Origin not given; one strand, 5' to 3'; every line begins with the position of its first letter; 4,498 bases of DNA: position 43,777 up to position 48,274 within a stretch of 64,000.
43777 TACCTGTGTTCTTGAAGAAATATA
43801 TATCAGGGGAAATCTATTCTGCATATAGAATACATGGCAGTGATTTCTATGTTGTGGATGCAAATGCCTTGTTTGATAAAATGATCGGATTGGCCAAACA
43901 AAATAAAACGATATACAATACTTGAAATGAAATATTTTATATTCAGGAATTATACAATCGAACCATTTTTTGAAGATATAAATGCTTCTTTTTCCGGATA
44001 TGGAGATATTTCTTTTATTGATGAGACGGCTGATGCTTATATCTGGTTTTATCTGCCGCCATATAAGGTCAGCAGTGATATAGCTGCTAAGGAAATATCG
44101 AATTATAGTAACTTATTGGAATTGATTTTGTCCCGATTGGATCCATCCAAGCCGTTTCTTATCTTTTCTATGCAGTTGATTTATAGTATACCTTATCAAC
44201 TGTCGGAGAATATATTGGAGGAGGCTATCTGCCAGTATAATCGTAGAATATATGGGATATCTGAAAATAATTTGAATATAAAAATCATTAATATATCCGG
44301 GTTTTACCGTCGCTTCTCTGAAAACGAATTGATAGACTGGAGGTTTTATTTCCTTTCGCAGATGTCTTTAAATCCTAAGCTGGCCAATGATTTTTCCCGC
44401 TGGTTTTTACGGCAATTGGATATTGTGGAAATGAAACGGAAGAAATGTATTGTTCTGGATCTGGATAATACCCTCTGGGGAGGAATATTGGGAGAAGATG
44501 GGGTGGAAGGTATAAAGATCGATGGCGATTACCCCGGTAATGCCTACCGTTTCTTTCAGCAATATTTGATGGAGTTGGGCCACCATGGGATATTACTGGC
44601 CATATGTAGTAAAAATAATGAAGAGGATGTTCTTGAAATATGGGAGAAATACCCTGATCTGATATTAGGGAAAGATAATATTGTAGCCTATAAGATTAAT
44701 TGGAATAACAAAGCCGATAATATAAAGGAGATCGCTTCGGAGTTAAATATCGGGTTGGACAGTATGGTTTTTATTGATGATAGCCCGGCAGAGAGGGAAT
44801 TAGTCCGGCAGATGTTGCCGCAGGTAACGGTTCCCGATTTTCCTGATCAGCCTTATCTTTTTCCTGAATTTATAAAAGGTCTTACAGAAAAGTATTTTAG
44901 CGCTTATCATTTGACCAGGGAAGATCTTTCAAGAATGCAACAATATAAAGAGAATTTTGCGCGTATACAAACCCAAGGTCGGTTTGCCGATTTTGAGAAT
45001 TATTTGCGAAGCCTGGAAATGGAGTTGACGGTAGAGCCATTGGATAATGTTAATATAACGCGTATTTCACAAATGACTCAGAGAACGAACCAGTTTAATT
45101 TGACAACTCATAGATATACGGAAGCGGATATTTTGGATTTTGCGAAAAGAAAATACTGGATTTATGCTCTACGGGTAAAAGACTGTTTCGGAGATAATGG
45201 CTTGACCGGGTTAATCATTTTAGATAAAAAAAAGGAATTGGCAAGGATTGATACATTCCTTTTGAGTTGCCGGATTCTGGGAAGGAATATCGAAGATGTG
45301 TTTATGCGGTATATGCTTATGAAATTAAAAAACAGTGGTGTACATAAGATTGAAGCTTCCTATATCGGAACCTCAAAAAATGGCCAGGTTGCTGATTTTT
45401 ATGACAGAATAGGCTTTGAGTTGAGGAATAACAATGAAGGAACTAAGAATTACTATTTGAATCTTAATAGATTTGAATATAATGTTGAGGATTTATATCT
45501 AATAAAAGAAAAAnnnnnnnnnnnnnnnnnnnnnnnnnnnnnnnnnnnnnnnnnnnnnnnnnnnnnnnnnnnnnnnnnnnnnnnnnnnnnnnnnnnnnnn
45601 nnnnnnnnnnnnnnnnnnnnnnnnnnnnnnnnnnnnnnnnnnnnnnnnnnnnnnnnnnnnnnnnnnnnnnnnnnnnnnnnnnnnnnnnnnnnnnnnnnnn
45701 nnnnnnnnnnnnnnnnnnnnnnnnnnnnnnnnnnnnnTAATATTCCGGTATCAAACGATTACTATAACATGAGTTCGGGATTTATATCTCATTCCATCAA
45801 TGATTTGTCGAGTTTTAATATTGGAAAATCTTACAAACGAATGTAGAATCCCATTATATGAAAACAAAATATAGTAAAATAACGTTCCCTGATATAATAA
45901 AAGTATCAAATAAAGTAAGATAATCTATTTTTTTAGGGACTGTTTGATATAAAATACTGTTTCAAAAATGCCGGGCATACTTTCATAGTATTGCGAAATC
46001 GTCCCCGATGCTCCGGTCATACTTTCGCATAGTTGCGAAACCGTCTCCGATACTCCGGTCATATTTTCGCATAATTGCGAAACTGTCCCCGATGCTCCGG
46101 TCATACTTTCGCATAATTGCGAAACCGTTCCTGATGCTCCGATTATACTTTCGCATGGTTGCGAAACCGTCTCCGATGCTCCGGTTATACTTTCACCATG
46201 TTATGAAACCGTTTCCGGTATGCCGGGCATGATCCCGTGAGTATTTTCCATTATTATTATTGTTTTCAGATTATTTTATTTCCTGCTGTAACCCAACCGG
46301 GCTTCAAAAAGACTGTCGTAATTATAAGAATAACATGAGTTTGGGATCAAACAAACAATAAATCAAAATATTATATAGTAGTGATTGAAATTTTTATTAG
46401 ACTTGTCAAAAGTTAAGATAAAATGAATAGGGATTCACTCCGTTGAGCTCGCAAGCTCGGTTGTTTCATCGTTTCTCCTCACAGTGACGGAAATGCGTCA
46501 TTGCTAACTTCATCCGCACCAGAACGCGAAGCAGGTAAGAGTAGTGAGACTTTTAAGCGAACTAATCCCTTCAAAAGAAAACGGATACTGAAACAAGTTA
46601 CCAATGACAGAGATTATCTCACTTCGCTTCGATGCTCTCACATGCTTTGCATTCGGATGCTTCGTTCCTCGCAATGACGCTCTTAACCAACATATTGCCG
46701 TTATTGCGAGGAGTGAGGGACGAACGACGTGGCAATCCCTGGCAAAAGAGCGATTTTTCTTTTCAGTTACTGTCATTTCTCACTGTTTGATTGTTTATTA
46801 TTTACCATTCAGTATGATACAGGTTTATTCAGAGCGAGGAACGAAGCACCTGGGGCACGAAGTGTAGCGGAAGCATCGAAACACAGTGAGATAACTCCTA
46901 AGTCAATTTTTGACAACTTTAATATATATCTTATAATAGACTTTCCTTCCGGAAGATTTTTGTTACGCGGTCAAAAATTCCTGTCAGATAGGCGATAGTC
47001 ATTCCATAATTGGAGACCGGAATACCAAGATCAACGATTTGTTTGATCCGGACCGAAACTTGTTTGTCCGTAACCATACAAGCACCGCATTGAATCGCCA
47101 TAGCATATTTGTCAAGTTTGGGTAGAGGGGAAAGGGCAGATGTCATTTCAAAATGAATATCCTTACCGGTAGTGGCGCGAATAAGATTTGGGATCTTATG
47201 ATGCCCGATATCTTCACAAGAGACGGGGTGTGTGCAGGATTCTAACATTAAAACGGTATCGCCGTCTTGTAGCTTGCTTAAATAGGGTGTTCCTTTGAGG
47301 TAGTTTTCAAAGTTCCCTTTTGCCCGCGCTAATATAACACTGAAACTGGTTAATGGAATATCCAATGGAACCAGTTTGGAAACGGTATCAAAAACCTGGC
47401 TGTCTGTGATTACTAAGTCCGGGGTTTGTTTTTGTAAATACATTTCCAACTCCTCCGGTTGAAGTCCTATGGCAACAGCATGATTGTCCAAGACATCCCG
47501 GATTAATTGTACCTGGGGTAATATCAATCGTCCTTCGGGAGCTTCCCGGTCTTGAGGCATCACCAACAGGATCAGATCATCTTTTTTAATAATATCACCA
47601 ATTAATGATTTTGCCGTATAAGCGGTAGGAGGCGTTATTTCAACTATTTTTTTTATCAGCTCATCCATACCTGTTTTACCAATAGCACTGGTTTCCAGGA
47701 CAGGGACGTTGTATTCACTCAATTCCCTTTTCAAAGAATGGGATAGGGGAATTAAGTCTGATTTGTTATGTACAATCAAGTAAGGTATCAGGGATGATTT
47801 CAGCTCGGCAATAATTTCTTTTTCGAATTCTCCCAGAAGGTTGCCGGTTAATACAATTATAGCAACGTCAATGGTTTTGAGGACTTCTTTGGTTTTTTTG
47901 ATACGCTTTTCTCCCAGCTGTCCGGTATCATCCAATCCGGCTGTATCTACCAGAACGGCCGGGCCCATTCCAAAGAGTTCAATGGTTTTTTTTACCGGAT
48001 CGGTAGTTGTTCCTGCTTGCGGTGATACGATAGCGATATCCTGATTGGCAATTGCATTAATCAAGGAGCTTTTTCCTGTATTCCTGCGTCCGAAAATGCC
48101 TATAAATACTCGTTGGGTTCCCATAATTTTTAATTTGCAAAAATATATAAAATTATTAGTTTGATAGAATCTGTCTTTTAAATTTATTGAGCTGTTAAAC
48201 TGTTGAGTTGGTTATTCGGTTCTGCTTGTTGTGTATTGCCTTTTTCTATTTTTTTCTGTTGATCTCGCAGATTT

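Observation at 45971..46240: Family of 42 bp tandem arrays with a conserved TTTC...GAAA hairpin frame and covarying inner stem (array B, largest)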

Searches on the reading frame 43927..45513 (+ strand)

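Call 84: search_protein_families(library=pfam, proteins=[window:43927-45513:+], max_evalue=0.0001)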
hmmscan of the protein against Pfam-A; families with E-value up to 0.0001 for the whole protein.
window:43927-45513:+ (529 aa): 1 family
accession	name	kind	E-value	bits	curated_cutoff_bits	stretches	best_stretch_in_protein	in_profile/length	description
PF03031.24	NIF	-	8.1e-05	22.8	21.8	0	173-292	1-123/160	NLI interacting factor-like phosphatase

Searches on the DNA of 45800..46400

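Call 16: search_rna_families(source=window, start=45800, end=46400, threshold=evalue, max_evalue=10)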
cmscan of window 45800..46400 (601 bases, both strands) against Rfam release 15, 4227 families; matches with E-value up to 10: 2.
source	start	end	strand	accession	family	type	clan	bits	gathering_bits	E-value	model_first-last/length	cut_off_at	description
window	45890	45985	-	RF00238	ctRNA_pND324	Gene; antisense;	-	19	45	4.6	1-86/86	no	ctRNA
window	46135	46168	-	RF01727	SAM-SAH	Cis-reg; riboswitch;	-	13.9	40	2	1-49/49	no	SAM/SAH riboswitch aptamer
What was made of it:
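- On Any Rfam RNA family: The array B region at E≤10 gives only chance hits (call 16).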

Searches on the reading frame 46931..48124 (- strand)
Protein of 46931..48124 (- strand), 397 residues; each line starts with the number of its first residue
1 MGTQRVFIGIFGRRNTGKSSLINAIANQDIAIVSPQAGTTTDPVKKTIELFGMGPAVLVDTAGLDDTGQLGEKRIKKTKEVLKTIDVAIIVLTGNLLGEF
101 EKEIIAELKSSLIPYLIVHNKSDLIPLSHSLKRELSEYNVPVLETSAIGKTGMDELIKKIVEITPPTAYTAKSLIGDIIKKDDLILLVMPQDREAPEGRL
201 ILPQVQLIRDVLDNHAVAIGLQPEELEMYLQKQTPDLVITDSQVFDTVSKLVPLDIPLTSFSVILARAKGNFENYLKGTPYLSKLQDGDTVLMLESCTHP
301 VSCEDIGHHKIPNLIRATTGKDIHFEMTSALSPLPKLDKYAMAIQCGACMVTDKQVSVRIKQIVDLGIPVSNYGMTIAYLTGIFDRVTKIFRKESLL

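Call 21: find_encoding_contigs(protein=window:46931-48124:-, flank=3000, max_places=6)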
Protein window:46931-48124:- (397 aa): 1 contig read that carries it; 1 place shown.
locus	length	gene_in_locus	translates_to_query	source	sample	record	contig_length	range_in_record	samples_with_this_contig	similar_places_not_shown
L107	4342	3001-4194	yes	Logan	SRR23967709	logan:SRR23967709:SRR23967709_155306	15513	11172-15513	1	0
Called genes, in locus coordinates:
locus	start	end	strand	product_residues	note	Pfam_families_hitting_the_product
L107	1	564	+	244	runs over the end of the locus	PF13568:OMP_b-brl_2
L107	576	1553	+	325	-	PF01075:Glyco_transf_9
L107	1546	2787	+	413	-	PF02547:Queuosine_synth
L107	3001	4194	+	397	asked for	PF00350:Dynamin_N (faint), PF01926:MMR_HSR1, PF02421:FeoB_N (weak), PF18128:HydF_dimer, PF18133:HydF_tetramer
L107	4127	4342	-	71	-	?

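Call 84: search_protein_families(library=pfam, proteins=[window:46934-48124:-], max_evalue=0.0001)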
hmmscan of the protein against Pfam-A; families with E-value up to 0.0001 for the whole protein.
window:46934-48124:- (397 aa): 6 families
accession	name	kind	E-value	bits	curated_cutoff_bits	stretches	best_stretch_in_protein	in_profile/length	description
PF18133.7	HydF_tetramer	-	1.6e-38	131.6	22.6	1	274-389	2-117/118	Hydrogen maturase F tetramerization domain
PF18128.7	HydF_dimer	-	7e-38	129.2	23.4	1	174-270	1-99/99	Hydrogen maturase F dimerization domain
PF01926.29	MMR_HSR1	-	1e-19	71.2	21.9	1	8-121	2-113/113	50S ribosome-binding GTPase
PF00350.29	Dynamin_N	-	3.5e-07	30.8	27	0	8-39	1-32/168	Dynamin family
PF02421.24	FeoB_N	-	1.3e-05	25.2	27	1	8-160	3-156/156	Ferrous iron transport protein B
PF03193.22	RsgA_GTPase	-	2.9e-05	24.4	30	0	74-160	12-104/174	RsgA GTPase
